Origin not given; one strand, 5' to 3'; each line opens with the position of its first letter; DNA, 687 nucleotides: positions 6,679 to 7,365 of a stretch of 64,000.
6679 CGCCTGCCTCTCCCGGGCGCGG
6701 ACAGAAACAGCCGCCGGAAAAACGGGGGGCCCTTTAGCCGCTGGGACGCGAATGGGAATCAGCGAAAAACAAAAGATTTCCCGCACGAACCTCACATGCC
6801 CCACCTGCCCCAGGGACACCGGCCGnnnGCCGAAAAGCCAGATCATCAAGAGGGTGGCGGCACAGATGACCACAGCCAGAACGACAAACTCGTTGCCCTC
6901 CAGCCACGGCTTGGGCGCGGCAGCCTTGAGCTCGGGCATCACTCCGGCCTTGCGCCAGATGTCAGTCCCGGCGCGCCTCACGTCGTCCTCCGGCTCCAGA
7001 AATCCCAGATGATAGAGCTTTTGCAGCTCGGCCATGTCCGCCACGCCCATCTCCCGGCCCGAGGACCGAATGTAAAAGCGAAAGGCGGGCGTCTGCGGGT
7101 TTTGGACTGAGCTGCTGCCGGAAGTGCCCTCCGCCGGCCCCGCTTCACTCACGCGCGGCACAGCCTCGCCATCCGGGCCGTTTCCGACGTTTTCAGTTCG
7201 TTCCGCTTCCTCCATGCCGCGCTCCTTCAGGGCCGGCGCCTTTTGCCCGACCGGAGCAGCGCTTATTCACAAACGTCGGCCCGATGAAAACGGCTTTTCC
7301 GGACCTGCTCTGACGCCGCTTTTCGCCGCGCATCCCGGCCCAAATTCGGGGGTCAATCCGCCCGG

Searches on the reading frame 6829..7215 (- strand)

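Call 42: search_protein_families(library=pfam, proteins=[window:6829-7215:-], max_evalue=0.00001)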
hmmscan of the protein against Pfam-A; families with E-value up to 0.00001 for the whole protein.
window:6829-7215:- (129 aa): 0 families

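Call 75: search_protein_families(library=pfam, proteins=[window:6829-7215:-], max_evalue=0.01)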
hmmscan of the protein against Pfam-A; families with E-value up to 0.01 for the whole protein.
window:6829-7215:- (129 aa): 1 family
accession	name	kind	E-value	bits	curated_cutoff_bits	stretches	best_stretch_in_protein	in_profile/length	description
PF14237.11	GYF_2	-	2.9e-05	24.2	25.8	1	48-96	2-50/50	GYF domain 2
